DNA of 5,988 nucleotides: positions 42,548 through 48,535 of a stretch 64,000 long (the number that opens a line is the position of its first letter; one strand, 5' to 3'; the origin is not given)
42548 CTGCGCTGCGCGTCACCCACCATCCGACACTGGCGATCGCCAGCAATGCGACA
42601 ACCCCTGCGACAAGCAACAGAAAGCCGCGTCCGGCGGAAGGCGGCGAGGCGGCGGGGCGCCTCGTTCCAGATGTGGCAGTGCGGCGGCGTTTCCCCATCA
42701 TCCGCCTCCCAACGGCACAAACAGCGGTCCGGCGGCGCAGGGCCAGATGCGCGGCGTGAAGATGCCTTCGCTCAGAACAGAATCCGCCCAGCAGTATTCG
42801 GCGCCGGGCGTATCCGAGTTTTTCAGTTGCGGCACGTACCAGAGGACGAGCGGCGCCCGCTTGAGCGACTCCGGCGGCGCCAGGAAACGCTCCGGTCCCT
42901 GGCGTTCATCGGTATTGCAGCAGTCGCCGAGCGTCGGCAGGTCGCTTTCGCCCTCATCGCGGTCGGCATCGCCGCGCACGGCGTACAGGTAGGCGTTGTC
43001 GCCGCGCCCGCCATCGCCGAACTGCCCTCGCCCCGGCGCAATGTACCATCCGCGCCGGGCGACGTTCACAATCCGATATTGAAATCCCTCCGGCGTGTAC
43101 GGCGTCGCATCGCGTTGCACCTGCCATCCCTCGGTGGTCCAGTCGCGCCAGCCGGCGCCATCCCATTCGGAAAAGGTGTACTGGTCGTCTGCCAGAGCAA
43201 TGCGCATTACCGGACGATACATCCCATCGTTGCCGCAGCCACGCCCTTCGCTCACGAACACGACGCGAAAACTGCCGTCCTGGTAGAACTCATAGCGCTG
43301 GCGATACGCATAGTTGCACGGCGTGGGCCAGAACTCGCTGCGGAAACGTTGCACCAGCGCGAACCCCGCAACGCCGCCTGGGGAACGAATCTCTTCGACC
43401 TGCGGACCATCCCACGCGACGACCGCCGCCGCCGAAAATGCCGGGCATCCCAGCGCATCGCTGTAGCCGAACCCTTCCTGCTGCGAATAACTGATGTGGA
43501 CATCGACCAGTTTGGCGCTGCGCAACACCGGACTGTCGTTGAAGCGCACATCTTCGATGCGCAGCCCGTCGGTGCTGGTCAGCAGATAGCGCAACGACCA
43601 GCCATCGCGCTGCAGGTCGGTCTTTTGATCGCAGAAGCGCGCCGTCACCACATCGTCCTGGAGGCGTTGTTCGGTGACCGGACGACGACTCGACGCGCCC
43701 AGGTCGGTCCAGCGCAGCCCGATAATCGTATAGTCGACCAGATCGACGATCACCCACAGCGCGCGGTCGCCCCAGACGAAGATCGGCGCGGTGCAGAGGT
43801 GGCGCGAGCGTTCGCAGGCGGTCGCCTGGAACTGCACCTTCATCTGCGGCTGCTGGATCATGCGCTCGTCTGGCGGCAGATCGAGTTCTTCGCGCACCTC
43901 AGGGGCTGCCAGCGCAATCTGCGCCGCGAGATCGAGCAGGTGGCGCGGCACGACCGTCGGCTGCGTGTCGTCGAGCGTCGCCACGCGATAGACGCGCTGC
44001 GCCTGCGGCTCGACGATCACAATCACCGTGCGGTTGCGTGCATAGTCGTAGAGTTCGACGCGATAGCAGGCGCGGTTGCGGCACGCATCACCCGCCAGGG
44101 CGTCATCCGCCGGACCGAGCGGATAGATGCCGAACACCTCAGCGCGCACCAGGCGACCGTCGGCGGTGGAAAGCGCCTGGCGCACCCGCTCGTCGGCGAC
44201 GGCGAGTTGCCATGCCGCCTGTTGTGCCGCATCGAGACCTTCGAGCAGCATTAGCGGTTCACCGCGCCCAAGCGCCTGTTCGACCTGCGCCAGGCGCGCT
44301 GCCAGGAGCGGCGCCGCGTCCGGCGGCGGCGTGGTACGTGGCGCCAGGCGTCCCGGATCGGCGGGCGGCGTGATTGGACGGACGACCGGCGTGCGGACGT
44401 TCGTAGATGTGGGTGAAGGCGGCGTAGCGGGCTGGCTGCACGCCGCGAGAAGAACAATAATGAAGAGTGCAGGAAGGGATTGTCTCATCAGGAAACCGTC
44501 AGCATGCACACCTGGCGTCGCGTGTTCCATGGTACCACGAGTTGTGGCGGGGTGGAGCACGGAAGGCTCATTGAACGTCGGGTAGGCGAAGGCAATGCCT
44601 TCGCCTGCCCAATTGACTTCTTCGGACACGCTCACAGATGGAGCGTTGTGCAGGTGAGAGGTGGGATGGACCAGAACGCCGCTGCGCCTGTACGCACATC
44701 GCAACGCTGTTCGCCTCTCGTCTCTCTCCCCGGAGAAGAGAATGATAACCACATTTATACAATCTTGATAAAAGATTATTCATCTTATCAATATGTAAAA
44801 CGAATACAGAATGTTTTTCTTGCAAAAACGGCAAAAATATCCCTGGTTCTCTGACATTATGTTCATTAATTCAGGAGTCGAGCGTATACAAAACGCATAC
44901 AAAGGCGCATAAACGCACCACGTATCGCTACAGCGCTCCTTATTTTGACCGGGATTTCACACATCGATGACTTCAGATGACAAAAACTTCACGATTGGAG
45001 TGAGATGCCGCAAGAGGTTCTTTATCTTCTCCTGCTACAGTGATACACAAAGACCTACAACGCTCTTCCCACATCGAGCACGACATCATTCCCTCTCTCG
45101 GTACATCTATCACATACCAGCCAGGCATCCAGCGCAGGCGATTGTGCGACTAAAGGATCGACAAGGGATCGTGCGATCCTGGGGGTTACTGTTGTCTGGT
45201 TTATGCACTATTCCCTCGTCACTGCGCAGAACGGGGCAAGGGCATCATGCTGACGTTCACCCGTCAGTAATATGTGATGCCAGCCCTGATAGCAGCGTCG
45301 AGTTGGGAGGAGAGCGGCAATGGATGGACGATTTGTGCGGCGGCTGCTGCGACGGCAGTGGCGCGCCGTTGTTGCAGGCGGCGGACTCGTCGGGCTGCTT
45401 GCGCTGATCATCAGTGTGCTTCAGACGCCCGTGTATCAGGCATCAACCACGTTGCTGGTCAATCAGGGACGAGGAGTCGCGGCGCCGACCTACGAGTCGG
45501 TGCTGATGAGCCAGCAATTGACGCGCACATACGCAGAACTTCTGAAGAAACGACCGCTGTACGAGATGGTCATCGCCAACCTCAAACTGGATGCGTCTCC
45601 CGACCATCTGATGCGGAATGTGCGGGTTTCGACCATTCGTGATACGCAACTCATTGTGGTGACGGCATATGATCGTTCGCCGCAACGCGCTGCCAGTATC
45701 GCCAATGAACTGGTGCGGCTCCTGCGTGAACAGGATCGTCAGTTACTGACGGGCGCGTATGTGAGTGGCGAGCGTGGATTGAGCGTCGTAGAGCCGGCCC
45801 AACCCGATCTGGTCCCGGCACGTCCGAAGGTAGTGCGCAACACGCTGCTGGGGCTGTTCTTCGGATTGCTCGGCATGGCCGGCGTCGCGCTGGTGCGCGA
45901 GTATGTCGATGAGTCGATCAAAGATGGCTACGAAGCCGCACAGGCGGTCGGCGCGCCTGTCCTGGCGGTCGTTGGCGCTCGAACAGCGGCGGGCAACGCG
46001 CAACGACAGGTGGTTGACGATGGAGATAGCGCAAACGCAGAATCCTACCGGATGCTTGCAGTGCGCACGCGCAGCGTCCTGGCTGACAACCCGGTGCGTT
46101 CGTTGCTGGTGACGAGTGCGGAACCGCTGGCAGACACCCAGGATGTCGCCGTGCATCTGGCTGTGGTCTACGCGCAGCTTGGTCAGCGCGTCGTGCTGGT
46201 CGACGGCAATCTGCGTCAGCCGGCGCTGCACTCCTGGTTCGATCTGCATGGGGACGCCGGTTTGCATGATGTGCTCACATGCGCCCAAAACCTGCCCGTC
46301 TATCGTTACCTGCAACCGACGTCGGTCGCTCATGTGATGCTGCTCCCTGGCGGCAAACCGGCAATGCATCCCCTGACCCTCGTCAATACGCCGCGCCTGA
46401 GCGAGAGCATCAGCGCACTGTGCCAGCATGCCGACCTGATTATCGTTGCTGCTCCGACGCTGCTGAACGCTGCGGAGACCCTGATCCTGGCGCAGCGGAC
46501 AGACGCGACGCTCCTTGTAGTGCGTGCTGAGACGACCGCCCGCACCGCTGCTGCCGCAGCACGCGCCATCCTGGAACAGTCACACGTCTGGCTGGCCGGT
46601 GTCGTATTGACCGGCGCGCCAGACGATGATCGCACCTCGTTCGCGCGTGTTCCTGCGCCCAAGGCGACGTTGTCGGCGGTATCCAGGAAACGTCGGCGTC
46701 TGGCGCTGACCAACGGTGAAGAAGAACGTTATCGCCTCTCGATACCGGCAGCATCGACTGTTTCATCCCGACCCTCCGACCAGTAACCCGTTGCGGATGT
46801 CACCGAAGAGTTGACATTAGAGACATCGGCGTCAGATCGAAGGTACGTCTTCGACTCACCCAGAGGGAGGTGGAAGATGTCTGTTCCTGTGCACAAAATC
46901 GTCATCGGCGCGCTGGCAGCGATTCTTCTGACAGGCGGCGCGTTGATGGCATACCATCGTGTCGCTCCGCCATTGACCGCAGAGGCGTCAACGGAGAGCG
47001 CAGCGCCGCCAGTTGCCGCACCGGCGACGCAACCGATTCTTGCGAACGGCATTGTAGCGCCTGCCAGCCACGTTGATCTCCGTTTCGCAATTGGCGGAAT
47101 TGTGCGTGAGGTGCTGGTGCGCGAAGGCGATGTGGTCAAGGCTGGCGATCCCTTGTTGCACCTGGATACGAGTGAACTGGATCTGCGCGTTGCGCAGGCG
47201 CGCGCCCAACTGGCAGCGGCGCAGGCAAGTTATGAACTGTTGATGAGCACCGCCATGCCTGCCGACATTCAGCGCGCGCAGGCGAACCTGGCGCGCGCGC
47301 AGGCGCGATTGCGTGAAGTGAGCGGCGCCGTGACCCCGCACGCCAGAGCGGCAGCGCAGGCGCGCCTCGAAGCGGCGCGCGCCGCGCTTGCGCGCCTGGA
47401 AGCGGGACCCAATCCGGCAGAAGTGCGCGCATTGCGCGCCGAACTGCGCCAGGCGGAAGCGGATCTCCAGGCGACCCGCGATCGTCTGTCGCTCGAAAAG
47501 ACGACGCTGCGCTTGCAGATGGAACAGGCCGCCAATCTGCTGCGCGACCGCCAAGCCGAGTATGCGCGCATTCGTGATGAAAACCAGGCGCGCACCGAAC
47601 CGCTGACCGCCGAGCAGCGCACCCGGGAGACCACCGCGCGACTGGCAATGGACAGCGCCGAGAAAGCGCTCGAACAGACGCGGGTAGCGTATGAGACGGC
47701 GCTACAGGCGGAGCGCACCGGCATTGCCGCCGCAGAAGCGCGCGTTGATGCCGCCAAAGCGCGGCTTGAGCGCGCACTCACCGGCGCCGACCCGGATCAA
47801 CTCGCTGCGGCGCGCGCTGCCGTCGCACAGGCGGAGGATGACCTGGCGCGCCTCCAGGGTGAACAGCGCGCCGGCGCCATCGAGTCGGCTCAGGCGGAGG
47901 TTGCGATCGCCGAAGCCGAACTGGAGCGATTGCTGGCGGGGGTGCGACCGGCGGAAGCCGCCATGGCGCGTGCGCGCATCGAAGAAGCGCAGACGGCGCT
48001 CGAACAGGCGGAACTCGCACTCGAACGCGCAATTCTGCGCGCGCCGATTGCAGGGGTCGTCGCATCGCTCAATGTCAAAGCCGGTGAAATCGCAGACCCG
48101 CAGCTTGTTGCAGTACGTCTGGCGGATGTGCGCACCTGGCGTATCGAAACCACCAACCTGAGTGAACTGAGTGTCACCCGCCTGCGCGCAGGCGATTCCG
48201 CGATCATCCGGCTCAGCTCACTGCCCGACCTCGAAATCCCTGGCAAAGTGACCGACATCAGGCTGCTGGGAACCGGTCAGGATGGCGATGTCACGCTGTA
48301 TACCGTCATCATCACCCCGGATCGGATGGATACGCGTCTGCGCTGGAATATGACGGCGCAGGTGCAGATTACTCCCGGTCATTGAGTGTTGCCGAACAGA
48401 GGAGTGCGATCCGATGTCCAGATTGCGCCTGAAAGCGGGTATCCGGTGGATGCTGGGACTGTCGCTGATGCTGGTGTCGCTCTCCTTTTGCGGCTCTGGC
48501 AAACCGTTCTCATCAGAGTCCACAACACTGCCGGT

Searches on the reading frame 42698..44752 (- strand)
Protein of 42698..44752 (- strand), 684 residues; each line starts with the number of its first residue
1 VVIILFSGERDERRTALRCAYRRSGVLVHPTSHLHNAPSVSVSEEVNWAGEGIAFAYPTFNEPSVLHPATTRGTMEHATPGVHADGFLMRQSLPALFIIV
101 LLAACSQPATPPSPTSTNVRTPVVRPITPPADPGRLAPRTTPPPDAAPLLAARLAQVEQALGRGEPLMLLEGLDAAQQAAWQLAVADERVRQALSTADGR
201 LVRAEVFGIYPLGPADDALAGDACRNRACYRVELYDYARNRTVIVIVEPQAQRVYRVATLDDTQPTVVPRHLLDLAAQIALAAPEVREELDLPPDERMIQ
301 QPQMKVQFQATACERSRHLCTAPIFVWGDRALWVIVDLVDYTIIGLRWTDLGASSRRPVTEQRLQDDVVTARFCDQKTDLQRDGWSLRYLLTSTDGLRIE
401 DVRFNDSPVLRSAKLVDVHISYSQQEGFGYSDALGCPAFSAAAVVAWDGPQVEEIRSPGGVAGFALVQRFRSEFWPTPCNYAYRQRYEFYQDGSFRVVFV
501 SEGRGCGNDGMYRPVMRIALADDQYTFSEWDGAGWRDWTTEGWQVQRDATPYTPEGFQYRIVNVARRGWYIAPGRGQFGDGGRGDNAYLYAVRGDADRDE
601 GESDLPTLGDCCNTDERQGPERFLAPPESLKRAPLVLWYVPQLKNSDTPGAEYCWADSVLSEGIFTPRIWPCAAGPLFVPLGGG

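Call 43: search_protein_families(library=pfam, proteins=[window:42698-44752:-], max_evalue=0.001)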
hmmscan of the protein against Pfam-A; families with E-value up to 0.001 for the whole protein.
window:42698-44752:- (684 aa): 1 family
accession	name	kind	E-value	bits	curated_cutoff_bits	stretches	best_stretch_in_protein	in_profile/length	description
PF01179.26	Cu_amine_oxid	-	5.1e-06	26.1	27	0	379-426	17-64/407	Copper amine oxidase, enzyme domain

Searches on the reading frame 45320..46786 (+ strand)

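Call 42: search_protein_families(library=ncbifam, proteins=[window:45320-46786:+], max_evalue=0.00001)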
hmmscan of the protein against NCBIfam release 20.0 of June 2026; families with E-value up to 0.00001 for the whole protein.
window:45320-46786:+ (488 aa): 10 families
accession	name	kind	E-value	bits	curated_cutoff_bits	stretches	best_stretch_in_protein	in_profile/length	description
TIGR03029.1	EpsG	equivalog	3.9e-25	88.5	313.8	1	256-431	100-273/274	chain length determinant protein tyrosine kinase EpsG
TIGR01007.1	eps_fam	subfamily_domain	9.9e-25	87.3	108.05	1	247-439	5-196/204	polysaccharide biosynthesis tyrosine autokinase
TIGR03018.1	pepcterm_TyrKin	hypoth_equivalog_domain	1.1e-22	80.4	230.65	1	236-423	8-201/207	XrtA-associated tyrosine autokinase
TIGR01006.1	polys_exp_MPA1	subfamily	1.3e-22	80.4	296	1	25-218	32-221/226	CspC family polysaccharide chain length determinant protein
NF008568.0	PRK11519.1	equivalog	2.8e-19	68.8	1068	1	258-431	525-696/720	tyrosine-protein kinase Wzc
NF007350.0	PRK09841.1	equivalog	6.4e-19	67.5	1248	1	231-432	503-702/726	tyrosine-protein kinase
TIGR01005.1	eps_transp_fam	subfamily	4.8e-16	58.1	411.7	1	227-430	514-715/754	exopolysaccharide transport protein family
TIGR01969.1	minD_arch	subfamily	9.7e-12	44.6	201.75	1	276-431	17-168/251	cell division ATPase MinD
TIGR03017.1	EpsF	equivalog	1.3e-10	40.6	422.75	1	153-218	378-443/444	chain length determinant protein EpsF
TIGR03007.1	pepcterm_ChnLen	equivalog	2.3e-09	36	278.85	0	156-226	398-468/498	XrtA system polysaccharide chain length determinant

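Call 43: search_protein_families(library=pfam, proteins=[window:45320-46786:+], max_evalue=0.001)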
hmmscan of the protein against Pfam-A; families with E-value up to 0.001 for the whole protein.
window:45320-46786:+ (488 aa): 1 family
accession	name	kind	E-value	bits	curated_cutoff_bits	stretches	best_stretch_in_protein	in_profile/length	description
PF02706.20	Wzz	-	3.7e-09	37.2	25.5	1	9-88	11-91/91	Chain length determinant protein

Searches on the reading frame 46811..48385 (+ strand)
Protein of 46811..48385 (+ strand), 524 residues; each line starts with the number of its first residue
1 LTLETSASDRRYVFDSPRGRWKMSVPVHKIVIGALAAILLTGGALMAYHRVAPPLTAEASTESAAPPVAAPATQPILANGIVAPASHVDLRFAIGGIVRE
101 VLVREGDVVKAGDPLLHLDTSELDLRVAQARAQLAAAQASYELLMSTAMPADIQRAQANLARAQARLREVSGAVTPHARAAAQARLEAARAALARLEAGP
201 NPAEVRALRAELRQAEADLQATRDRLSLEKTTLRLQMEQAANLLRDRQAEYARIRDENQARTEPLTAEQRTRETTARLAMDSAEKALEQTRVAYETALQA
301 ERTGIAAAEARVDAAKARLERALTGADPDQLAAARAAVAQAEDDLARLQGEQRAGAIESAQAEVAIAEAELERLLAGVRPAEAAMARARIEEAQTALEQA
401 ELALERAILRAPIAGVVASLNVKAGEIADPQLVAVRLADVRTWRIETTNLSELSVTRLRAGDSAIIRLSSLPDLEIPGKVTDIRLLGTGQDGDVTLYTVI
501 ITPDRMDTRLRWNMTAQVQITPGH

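Call 42: search_protein_families(library=ncbifam, proteins=[window:46811-48385:+], max_evalue=0.00001)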
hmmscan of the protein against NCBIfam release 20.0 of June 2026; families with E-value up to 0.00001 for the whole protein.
window:46811-48385:+ (524 aa): 12 families
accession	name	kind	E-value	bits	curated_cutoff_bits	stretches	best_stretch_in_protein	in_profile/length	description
TIGR00998.1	8a0101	subfamily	3.6e-23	82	390.8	1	294-489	78-286/334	EmrA/EmrK family multidrug efflux transporter periplasmic adaptor subunit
NF002939.0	PRK03598.1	equivalog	5.4e-23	81.7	393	2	87-169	44-126/332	secretion protein HlyD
TIGR01730.1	RND_mfp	subfamily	2.3e-20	72.8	94.9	2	79-196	18-135/322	efflux RND transporter periplasmic adaptor subunit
TIGR01843.1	type_I_hlyD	subfamily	2e-19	69.9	208.65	2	74-321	29-270/422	HlyD family type I secretion periplasmic adaptor subunit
NF007785.0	PRK10476.1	equivalog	5e-18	65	376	2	294-483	84-284/347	multidrug transporter subunit MdtN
TIGR02971.1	heterocyst_DevB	subfamily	3.1e-15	56.4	129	1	257-485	49-280/327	ABC exporter membrane fusion protein, DevB family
TIGR00999.1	8a0102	subfamily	2.9e-13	49.6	319.3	1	335-519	28-200/271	CzcB/NccB family metal efflux transporter periplasmic adaptor subunit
TIGR03794.1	NHLM_micro_HlyD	equivalog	1.3e-09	37.5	156.2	1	79-274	49-232/421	NHLP bacteriocin system secretion protein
NF008606.0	PRK11578.1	equivalog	1.7e-09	37.3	342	1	334-520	113-298/371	macrolide transporter subunit MacA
NF011715.0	PRK15136.1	equivalog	1.8e-08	33.5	563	0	88-197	62-175/390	multidrug efflux MFS transporter periplasmic adaptor subunit EmrA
NF008589.1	PRK11556.1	equivalog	7.5e-06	25.1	391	0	76-142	73-139/392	MdtA/MuxA family multidrug efflux RND transporter periplasmic adaptor subunit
NF007850.1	PRK10559.1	equivalog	9e-06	25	400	1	335-464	77-204/303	p-hydroxybenzoic acid efflux pump subunit AaeA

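Call 43: search_protein_families(library=pfam, proteins=[window:46811-48385:+], max_evalue=0.001)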
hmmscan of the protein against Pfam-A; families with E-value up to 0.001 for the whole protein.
window:46811-48385:+ (524 aa): 3 families
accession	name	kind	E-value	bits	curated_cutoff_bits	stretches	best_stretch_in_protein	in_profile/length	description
PF13437.12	HlyD_3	-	3e-13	50.9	22.2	2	409-506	2-96/106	HlyD family secretion protein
PF13533.13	Biotin_lipoyl_2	-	2.4e-10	40.4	29.8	1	92-119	5-32/32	Biotin-lipoyl like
PF16576.10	HlyD_D23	-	2.6e-09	37.1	30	1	359-483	58-184/214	Barrel-sandwich domain of CusB or HlyD membrane-fusion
